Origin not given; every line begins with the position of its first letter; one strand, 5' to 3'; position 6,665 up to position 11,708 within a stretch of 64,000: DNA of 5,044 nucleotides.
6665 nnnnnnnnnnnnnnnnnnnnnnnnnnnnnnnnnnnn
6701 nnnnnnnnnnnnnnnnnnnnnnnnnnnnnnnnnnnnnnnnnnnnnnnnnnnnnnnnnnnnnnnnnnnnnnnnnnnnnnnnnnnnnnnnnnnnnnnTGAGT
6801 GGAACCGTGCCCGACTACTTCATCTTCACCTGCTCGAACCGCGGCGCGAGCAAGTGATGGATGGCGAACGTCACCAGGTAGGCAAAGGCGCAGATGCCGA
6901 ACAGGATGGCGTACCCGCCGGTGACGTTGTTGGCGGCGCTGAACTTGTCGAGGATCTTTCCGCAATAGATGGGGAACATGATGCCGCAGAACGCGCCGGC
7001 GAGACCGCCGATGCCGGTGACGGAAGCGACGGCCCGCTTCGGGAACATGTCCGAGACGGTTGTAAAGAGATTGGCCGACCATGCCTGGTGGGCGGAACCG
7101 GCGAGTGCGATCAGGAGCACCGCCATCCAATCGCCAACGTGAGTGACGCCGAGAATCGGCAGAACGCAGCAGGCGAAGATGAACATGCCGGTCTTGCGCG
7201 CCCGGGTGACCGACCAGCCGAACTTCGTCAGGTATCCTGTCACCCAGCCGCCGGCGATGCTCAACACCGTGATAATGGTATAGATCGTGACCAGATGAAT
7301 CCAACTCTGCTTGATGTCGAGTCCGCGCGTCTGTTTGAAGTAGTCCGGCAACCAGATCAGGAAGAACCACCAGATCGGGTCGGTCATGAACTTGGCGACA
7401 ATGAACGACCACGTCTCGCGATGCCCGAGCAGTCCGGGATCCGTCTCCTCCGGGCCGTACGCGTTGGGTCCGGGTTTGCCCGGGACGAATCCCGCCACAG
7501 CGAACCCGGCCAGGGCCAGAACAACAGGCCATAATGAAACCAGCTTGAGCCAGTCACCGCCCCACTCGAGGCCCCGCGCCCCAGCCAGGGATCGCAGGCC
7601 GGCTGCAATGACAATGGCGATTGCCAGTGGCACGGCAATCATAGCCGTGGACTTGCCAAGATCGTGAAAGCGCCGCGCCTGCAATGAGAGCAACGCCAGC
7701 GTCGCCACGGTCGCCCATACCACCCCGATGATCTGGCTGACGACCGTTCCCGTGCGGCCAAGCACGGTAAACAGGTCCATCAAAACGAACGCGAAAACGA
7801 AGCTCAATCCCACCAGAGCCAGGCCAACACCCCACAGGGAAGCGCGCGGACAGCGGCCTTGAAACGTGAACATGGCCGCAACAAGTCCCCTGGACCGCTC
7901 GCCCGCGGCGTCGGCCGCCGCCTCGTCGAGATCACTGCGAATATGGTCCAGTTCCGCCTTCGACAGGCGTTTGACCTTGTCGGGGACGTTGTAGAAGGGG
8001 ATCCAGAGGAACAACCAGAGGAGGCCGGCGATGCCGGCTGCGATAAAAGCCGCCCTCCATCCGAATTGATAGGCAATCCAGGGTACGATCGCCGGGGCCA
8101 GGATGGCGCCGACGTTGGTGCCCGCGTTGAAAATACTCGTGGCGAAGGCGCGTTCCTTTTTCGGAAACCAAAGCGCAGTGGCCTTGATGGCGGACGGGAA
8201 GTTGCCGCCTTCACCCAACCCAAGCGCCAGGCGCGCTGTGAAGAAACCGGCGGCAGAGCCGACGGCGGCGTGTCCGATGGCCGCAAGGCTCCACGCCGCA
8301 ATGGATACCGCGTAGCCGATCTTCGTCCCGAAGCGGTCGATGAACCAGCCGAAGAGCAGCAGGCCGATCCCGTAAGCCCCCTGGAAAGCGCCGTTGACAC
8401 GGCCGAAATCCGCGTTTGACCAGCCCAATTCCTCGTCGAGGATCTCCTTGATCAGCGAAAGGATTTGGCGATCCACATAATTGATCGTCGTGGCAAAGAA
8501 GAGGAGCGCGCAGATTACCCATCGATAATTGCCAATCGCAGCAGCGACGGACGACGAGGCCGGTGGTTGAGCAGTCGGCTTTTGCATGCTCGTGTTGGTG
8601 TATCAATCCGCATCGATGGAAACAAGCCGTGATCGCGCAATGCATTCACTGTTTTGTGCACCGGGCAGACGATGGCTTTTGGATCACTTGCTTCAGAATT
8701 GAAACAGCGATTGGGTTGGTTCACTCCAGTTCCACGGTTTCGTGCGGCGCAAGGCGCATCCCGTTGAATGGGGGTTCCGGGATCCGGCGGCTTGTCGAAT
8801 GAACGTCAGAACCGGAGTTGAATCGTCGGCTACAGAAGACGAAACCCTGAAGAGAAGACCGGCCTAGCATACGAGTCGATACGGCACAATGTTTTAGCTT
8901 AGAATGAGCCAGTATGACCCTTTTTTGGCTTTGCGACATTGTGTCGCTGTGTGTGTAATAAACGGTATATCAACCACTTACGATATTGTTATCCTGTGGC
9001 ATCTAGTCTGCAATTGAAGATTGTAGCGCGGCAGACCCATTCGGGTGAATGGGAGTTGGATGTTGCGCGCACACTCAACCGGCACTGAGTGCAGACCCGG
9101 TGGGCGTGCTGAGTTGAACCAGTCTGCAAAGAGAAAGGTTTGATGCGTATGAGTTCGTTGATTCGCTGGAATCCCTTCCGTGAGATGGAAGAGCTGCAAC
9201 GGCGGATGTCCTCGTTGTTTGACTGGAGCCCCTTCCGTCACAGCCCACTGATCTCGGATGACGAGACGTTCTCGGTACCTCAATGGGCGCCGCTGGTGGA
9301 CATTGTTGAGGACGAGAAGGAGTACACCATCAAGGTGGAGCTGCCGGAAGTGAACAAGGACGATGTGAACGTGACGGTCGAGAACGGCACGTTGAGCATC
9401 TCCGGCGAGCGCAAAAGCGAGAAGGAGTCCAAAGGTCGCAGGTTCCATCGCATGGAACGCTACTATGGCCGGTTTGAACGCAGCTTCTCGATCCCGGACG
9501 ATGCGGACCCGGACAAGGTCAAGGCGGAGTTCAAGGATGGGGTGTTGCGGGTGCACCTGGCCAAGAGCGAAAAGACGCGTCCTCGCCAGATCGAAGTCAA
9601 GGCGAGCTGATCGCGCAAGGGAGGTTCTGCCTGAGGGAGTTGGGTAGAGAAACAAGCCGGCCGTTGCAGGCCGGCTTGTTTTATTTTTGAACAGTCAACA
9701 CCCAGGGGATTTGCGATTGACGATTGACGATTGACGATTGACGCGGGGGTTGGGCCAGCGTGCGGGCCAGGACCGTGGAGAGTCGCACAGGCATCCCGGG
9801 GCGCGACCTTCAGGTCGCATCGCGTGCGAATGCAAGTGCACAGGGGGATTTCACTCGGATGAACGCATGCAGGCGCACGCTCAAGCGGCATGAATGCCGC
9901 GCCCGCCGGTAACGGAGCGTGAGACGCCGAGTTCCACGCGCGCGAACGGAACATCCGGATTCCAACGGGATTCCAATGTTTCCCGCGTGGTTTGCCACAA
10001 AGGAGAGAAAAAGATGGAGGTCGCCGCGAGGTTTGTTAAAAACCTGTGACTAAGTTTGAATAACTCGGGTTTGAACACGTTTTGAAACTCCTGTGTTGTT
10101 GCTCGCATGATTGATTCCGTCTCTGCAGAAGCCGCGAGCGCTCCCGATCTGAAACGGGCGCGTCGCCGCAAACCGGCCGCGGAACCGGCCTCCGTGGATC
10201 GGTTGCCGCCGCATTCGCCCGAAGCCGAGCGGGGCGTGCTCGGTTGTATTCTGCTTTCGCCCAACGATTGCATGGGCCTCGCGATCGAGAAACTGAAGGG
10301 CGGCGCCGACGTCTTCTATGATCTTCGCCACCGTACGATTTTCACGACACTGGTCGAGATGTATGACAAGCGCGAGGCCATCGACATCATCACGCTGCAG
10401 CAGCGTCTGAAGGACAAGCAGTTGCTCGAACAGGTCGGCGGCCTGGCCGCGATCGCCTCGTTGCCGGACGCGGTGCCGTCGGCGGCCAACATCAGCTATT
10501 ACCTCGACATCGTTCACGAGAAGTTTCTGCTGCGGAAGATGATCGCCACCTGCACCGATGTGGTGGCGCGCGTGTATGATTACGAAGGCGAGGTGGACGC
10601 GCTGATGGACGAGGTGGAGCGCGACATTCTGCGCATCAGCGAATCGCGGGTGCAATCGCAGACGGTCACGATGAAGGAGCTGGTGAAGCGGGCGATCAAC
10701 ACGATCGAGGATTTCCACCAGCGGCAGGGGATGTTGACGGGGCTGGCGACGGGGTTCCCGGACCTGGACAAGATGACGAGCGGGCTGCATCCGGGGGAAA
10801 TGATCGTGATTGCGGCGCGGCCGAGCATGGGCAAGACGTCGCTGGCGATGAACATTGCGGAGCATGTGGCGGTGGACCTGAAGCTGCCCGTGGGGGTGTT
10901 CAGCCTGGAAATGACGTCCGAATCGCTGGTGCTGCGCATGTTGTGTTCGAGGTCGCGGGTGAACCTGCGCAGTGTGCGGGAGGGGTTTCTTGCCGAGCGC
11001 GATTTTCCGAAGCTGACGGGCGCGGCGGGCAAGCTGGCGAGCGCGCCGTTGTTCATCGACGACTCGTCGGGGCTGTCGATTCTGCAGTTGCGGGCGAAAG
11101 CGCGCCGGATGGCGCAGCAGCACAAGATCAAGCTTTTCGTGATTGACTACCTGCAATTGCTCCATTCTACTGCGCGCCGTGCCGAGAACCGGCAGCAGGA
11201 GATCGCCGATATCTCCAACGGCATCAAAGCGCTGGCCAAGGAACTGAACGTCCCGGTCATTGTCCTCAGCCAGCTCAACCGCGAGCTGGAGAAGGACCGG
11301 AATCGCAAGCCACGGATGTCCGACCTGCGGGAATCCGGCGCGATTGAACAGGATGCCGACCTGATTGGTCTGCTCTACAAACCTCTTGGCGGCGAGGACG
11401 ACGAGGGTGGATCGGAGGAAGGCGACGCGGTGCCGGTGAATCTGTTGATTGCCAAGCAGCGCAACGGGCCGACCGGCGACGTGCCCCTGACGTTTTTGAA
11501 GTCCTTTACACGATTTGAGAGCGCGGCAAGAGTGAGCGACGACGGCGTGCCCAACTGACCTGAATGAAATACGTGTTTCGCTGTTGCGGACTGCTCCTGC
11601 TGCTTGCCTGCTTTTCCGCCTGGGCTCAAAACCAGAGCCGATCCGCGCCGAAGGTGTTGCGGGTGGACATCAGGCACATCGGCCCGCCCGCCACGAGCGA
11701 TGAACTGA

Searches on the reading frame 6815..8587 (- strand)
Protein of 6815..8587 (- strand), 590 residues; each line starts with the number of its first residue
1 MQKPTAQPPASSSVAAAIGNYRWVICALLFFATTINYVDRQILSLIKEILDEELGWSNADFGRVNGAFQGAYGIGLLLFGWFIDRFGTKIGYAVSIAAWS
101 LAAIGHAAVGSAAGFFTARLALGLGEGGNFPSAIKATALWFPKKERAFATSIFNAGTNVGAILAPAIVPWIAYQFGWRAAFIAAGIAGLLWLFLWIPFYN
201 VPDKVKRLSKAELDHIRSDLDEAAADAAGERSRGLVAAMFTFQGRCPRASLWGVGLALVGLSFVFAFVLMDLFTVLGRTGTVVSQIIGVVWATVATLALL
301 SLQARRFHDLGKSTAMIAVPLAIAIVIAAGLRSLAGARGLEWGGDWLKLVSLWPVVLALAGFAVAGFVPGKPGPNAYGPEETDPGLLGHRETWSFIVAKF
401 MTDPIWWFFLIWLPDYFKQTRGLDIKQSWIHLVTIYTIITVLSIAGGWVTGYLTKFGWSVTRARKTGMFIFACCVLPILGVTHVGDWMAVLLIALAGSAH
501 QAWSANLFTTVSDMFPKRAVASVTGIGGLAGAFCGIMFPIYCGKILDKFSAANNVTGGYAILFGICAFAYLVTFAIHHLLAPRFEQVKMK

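Call 82: search_protein_families(library=pfam, proteins=[window:6815-8587:-], max_evalue=0.00001)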
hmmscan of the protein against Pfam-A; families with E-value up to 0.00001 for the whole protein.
window:6815-8587:- (590 aa): 2 families
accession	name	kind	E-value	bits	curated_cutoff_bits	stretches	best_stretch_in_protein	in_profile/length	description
PF07690.21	MFS_1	-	2e-49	168.8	33.4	2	29-368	1-311/347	Major Facilitator Superfamily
PF05656.20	DUF805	-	1.7e-12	48.2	25.7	1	239-379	1-111/111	Protein of unknown function (DUF805)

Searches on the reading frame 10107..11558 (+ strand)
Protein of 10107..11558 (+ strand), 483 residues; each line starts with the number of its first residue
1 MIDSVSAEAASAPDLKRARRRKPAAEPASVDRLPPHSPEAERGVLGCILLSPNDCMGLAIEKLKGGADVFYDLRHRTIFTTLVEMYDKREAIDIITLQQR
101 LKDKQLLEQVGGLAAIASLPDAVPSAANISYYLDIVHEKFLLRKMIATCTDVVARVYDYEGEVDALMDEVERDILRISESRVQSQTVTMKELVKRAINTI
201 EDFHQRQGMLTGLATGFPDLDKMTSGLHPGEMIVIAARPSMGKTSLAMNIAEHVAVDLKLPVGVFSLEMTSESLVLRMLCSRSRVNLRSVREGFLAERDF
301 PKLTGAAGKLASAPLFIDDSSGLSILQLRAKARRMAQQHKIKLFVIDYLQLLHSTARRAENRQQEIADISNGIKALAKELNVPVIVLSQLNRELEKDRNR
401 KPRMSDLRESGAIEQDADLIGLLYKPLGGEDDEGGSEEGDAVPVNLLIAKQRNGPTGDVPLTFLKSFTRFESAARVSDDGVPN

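Call 82: search_protein_families(library=pfam, proteins=[window:10107-11558:+], max_evalue=0.00001)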
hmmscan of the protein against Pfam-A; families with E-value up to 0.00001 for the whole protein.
window:10107-11558:+ (483 aa): 3 families
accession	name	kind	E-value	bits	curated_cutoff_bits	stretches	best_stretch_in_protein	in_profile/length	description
PF03796.21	DnaB_C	-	3.7e-99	331.7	27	1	212-471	1-254/255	DnaB-like helicase C terminal domain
PF00772.26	DnaB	-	1.3e-27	96.2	23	1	34-138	2-103/103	DnaB-like helicase N terminal domain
PF13481.12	AAA_25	-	1.5e-12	48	27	1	215-391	17-191/195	AAA domain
